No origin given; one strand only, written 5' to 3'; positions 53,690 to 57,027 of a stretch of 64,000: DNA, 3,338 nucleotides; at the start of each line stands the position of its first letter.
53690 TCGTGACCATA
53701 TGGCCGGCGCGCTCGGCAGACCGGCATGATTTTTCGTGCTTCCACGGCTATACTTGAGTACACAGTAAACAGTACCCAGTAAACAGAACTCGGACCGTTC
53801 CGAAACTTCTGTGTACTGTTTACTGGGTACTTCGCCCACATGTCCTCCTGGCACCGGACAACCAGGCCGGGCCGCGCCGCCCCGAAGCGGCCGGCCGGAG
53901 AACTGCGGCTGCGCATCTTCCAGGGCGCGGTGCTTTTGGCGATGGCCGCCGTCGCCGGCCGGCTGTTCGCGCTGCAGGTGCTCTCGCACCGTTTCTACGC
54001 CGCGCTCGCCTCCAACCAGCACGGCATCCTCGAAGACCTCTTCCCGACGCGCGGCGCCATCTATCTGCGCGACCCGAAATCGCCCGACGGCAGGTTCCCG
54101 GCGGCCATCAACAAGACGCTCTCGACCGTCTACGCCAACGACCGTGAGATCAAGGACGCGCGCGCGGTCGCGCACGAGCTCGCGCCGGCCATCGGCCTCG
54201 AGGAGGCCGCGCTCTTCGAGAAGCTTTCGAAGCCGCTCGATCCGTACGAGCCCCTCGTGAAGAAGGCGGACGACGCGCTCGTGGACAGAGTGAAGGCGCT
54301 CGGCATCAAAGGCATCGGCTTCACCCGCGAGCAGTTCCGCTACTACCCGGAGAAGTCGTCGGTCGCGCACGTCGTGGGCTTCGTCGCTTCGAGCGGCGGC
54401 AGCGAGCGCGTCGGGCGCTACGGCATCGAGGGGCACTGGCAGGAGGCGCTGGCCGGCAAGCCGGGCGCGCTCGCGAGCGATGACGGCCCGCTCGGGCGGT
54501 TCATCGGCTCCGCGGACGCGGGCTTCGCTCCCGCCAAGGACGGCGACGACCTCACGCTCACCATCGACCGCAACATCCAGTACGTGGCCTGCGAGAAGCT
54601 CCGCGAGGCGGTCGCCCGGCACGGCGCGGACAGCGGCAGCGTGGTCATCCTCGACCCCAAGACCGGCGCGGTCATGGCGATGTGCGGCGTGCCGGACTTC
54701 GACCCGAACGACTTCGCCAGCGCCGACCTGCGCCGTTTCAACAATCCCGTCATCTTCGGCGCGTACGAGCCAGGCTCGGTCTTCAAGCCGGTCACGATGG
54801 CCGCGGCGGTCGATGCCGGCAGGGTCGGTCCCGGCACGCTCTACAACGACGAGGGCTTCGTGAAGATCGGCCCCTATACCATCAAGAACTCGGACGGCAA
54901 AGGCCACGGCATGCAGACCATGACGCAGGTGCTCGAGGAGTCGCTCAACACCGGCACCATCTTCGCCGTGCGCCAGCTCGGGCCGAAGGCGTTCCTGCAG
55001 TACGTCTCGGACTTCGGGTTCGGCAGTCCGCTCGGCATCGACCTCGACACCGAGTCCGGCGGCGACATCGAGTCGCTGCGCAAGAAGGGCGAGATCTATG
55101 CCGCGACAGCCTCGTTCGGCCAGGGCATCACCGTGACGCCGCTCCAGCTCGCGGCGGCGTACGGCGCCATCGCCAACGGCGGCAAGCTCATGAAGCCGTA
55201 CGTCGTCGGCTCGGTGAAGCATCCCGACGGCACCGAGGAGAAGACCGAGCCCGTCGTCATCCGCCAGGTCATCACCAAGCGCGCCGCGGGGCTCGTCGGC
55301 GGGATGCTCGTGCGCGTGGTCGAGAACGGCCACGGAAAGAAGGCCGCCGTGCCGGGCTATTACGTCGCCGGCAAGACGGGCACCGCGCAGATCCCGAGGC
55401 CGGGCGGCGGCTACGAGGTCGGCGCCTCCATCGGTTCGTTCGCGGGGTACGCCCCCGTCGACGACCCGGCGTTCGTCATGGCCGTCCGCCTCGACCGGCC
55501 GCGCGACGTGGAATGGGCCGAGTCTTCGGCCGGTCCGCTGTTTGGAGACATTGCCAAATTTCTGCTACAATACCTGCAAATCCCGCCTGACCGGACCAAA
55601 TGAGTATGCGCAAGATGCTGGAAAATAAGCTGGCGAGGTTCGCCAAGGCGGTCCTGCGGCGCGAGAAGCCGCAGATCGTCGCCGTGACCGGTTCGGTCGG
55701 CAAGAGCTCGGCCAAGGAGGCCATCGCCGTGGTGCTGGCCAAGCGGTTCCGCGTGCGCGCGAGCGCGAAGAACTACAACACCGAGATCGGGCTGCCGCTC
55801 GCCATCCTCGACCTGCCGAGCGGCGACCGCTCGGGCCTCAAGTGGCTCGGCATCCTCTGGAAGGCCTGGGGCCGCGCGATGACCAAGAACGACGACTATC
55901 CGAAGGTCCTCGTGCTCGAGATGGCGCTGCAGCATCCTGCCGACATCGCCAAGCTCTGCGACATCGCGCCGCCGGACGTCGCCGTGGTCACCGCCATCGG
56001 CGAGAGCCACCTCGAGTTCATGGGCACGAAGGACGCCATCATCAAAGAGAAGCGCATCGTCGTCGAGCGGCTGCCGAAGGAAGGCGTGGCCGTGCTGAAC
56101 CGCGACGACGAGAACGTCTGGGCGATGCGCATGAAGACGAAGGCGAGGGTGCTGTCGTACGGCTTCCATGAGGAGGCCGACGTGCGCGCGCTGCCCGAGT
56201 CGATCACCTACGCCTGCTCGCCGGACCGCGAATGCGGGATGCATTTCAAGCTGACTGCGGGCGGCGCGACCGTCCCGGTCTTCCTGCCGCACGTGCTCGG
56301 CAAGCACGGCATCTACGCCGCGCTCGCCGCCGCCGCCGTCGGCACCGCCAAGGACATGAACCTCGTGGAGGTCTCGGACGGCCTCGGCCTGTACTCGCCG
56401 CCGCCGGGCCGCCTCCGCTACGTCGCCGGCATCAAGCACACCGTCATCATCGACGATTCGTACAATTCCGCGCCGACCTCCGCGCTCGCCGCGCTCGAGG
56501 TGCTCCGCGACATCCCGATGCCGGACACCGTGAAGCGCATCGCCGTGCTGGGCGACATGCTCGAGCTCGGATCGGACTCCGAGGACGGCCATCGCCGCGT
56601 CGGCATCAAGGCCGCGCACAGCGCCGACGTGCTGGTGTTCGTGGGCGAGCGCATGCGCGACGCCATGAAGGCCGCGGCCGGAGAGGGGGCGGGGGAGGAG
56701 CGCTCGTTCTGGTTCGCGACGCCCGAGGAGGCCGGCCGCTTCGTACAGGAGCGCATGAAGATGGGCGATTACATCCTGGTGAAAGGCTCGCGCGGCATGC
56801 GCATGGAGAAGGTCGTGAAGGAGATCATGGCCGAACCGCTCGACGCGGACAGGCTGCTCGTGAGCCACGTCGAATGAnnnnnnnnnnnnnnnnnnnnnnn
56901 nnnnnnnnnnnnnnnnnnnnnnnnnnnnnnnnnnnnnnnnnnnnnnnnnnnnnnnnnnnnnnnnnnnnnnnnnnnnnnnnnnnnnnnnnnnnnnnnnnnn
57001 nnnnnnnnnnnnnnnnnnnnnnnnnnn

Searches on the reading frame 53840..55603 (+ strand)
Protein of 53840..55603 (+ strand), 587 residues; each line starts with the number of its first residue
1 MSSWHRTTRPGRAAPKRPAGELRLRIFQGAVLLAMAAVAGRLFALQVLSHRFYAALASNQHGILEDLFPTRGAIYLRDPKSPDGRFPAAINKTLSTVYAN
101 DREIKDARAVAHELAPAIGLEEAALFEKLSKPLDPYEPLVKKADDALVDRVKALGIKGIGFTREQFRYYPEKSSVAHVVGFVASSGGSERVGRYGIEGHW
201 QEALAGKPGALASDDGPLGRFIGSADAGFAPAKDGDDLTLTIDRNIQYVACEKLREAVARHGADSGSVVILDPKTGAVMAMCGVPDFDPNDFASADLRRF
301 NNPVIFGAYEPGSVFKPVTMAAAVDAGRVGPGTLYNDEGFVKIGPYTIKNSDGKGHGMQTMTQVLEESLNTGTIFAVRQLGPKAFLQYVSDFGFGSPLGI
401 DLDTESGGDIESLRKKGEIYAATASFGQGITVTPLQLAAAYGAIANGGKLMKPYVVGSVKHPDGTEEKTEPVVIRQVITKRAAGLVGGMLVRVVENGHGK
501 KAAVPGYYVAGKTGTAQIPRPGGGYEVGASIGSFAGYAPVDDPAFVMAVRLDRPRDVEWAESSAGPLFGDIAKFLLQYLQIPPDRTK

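Call 59: search_protein_families(library=pfam, proteins=[window:53840-55603:+])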
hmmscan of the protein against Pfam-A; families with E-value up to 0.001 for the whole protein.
window:53840-55603:+ (587 aa): 2 families
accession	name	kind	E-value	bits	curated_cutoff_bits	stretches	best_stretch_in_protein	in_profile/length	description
PF00905.27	Transpeptidase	-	1.4e-74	251.4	22.1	1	266-572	1-298/299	Penicillin binding protein transpeptidase domain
PF03717.20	PBP_dimer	-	5.7e-09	37.1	24.4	1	69-211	4-165/180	Penicillin-binding Protein dimerisation domain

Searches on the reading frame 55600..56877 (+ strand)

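Call 59: search_protein_families(library=pfam, proteins=[window:55600-56877:+])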
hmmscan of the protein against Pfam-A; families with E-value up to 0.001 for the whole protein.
window:55600-56877:+ (425 aa): 2 families
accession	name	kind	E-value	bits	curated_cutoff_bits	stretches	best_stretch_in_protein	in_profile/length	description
PF08245.18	Mur_ligase_M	-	1.7e-29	103.7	24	2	100-247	56-199/200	Mur ligase middle domain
PF02875.26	Mur_ligase_C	-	1.8e-19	71.3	28.4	1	270-398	1-127/127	Mur ligase, glutamate ligase domain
